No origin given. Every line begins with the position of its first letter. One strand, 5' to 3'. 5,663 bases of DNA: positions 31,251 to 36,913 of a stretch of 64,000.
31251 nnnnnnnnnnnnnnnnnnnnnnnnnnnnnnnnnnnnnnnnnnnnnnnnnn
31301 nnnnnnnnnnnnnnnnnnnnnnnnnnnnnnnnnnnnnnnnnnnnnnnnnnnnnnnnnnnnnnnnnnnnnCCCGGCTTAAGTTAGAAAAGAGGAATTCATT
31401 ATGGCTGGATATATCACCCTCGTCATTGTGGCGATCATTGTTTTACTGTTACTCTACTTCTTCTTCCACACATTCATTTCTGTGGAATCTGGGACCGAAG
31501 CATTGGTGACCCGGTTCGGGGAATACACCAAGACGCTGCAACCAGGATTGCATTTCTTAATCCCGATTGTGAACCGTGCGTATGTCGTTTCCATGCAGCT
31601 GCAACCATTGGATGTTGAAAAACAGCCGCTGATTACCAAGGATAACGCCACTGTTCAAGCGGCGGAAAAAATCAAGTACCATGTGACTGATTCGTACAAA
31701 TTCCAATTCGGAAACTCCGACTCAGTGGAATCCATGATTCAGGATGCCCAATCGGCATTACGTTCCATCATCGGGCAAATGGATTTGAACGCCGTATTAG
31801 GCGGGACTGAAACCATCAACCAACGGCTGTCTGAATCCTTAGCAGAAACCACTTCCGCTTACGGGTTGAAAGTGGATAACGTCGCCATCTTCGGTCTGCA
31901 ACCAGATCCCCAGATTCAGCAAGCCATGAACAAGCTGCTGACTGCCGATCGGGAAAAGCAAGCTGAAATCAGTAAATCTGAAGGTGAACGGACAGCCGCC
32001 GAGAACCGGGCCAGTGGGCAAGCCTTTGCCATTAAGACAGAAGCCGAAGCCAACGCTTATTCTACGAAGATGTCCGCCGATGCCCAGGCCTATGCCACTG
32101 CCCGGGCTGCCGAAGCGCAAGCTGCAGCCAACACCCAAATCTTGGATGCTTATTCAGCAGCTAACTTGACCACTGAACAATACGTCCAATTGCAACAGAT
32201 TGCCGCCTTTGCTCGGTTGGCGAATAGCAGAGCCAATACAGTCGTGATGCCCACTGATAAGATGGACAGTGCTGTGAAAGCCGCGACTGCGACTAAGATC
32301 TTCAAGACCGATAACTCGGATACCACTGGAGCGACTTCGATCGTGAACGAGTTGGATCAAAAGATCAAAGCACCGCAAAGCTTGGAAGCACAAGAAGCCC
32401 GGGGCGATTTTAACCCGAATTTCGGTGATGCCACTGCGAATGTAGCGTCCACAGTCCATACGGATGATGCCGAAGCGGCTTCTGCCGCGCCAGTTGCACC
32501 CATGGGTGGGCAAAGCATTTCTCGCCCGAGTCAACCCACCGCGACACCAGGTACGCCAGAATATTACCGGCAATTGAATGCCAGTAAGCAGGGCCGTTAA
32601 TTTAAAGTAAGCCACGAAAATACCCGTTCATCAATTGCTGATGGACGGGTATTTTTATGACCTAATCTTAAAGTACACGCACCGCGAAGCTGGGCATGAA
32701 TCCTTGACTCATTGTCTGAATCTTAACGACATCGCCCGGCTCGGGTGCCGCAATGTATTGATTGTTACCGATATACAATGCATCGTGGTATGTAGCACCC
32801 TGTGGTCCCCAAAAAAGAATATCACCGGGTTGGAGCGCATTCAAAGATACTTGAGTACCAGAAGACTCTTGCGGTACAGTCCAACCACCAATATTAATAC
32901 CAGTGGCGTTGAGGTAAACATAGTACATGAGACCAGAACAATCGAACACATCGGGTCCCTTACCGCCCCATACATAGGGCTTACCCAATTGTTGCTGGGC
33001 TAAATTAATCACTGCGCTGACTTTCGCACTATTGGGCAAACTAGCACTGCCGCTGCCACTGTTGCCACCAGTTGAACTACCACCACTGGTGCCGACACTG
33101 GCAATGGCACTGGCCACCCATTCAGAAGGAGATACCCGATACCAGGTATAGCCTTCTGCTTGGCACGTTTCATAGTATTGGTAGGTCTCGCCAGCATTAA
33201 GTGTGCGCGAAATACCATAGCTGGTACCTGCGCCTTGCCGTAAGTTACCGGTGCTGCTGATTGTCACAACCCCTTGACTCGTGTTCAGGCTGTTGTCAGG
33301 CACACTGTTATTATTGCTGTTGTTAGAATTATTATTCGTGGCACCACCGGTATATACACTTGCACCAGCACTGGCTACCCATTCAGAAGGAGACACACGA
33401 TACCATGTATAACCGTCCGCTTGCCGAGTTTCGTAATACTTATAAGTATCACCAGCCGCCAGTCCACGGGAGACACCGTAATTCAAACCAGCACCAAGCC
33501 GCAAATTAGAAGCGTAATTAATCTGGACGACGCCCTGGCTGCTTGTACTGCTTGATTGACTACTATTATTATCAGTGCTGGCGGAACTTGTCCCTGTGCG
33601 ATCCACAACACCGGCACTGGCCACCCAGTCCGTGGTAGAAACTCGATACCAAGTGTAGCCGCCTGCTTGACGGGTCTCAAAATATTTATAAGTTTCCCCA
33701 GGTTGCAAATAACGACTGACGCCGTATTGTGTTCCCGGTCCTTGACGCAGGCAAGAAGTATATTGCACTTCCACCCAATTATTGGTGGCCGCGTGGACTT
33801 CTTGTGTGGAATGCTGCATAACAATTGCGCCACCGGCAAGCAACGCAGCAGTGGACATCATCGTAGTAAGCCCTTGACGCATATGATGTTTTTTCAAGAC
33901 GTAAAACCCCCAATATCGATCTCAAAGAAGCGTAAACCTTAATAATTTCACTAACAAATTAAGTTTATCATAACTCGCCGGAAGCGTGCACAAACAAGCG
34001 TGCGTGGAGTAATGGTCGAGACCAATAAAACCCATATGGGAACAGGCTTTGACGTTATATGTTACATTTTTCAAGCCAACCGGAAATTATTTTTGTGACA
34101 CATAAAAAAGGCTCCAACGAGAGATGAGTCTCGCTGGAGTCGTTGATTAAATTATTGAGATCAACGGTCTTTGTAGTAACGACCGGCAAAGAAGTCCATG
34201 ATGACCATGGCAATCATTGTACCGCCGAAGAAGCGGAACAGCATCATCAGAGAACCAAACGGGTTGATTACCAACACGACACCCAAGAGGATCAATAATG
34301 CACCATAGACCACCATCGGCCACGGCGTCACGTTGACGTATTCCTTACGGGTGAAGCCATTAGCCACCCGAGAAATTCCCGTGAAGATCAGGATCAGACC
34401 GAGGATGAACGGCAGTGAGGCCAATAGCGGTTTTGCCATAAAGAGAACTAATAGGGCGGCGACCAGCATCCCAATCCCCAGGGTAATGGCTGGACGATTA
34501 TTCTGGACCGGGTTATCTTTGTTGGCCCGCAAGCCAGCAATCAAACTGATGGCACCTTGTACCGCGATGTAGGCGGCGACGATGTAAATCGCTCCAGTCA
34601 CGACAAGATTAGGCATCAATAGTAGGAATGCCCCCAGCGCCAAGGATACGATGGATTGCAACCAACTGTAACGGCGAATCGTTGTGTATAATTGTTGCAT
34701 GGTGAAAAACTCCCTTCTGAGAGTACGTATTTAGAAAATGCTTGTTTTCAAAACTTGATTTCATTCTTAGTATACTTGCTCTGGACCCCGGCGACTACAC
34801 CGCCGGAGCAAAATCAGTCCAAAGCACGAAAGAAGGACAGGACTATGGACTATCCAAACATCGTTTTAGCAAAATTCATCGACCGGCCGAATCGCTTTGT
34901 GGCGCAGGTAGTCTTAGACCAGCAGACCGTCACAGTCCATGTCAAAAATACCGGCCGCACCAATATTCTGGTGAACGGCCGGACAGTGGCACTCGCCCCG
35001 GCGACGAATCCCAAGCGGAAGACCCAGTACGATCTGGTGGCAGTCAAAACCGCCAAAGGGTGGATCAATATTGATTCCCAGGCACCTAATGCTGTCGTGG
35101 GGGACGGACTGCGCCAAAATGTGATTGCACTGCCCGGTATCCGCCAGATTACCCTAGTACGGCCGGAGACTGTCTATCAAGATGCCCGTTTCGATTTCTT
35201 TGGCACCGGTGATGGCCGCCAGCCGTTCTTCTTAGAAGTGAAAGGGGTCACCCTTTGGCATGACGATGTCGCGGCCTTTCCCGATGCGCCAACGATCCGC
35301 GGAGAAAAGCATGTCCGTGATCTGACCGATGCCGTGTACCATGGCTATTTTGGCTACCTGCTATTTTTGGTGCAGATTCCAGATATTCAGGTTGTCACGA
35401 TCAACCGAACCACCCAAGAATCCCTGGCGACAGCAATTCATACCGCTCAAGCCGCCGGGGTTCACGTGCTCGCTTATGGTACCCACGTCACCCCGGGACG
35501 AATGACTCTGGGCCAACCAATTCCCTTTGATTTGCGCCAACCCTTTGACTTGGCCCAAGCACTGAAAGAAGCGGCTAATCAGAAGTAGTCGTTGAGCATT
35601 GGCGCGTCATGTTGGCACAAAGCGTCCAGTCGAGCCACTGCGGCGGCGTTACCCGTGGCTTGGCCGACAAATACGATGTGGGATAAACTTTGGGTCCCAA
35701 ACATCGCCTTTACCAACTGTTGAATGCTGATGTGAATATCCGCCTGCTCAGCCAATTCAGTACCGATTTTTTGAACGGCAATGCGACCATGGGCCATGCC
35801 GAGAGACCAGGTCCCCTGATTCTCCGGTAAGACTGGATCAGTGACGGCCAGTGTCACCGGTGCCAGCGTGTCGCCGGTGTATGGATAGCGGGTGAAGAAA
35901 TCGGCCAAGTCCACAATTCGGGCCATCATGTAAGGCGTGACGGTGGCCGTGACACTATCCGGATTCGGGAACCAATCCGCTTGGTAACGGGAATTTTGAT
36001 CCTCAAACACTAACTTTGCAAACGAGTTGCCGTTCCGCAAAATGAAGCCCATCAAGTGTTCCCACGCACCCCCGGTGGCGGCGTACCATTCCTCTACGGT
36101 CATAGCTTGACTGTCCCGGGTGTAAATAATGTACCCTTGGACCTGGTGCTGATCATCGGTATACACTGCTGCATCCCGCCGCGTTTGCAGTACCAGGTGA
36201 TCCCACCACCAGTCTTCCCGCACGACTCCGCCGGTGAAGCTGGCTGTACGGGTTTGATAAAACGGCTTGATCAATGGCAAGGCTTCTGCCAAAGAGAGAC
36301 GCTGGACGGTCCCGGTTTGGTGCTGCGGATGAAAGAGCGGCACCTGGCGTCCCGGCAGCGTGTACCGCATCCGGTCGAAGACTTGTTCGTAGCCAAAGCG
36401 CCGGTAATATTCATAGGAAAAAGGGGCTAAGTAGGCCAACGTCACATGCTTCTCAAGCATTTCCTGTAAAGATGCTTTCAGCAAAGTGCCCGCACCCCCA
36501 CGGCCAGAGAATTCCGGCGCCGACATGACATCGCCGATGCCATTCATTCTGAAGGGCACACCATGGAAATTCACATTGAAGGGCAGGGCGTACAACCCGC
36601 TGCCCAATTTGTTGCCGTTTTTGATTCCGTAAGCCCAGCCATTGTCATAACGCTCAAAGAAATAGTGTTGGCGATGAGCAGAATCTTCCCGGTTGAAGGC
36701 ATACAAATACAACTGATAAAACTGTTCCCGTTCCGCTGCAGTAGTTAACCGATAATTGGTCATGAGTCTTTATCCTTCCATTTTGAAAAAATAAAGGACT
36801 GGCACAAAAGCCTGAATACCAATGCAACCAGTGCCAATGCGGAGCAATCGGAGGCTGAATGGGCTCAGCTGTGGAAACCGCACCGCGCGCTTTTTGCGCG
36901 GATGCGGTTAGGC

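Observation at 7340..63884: Very large GW/SH3b-repeat secreted protein family, including two tandem arrays with no enzymatic domain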

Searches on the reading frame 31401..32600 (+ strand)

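Call 41: search_protein_families(library=pfam, proteins=[window:31401-32600:+], max_evalue=0.0001)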
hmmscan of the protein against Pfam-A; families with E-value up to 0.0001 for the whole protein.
window:31401-32600:+ (399 aa): 1 family
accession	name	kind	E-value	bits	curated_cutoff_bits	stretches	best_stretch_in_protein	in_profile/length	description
PF01145.31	Band_7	-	6.8e-36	124.4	23.6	1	27-196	2-175/176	SPFH domain / Band 7 family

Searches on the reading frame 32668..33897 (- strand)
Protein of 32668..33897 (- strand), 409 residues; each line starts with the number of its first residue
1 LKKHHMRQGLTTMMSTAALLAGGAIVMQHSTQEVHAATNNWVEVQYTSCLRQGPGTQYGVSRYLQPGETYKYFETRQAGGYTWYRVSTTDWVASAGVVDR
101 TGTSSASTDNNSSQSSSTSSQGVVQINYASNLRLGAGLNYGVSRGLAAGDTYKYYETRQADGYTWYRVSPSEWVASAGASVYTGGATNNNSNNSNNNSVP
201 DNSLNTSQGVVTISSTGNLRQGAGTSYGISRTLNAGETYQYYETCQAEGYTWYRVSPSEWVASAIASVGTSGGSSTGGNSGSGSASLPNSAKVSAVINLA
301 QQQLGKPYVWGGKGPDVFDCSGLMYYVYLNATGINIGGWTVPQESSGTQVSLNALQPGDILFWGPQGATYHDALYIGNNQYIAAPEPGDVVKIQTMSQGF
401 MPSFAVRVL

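Call 4: search_protein_families(library=pfam, proteins=[window:32668-33897:-], max_evalue=0.1)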
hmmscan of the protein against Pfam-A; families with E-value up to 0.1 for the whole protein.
window:32668-33897:- (409 aa): 4 families
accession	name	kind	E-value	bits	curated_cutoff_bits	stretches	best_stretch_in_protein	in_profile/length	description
PF00877.26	NLPC_P60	-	2.8e-25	88.7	23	1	305-406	1-101/105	NlpC/P60 family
PF08239.17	SH3_3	-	1.3e-17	64.2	27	3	216-263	2-50/54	Bacterial SH3 domain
PF05708.18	Peptidase_C92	-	0.025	15.1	27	0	289-337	77-126/166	Permuted papain-like amidase enzyme, YaeF/YiiX, C92 family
PF06347.19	SH3_4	-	0.073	13.3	24.1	0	50-68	7-25/56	Bacterial SH3 domain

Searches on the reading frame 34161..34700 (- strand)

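Call 42: search_protein_families(library=pfam, proteins=[window:34161-34700:-], max_evalue=0.0001)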
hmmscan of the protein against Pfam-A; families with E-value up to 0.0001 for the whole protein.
window:34161-34700:- (179 aa): 1 family
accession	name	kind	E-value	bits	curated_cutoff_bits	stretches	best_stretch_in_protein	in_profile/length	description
PF03729.18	DUF308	-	2.7e-17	63.2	25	2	15-62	2-49/73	Short repeat of unknown function (DUF308)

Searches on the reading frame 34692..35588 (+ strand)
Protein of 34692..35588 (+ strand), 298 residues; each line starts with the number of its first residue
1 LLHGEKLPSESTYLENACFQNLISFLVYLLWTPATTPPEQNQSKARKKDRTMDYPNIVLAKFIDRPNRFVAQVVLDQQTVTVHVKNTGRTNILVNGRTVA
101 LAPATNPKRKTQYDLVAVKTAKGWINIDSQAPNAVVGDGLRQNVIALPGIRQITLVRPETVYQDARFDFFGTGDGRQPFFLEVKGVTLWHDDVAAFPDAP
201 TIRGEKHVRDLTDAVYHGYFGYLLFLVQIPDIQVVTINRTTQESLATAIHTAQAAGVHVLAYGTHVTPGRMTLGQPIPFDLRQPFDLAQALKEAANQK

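Call 42: search_protein_families(library=pfam, proteins=[window:34692-35588:+], max_evalue=0.0001)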
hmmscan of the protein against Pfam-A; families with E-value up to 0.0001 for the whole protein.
window:34692-35588:+ (298 aa): 2 families
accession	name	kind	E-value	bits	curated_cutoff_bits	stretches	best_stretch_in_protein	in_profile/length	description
PF03749.19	SfsA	-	2.6e-37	128.2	22.8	1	130-268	1-136/138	Sugar fermentation stimulation protein RE domain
PF17746.7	SfsA_N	-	3.1e-21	75.7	25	1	63-127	1-63/63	SfsA N-terminal OB domain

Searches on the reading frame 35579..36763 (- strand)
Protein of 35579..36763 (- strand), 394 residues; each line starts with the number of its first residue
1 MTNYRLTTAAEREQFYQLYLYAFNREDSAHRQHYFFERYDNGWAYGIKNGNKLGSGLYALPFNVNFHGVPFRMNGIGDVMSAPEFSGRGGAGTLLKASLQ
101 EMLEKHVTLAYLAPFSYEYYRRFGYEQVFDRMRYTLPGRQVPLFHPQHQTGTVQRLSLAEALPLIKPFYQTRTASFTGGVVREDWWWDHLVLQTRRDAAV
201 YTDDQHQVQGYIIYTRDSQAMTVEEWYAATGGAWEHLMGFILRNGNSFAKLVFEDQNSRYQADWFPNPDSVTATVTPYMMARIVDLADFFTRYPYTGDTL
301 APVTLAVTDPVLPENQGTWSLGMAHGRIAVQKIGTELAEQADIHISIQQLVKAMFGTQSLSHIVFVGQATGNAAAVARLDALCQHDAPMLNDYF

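Call 42: search_protein_families(library=pfam, proteins=[window:35579-36763:-], max_evalue=0.0001)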
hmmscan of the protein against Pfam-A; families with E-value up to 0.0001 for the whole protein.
window:35579-36763:- (394 aa): 3 families
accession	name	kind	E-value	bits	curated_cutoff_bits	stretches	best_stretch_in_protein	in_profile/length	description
PF13527.13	Acetyltransf_9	-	1.7e-32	112.5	25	1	3-127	1-126/127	Acetyltransferase (GNAT) domain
PF13530.11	SCP2_2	-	1e-18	68.3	23.2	1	287-390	2-104/105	Sterol carrier protein domain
PF17668.7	Acetyltransf_17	-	2e-14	54.6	25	1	178-283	1-114/114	Acetyltransferase (GNAT) domain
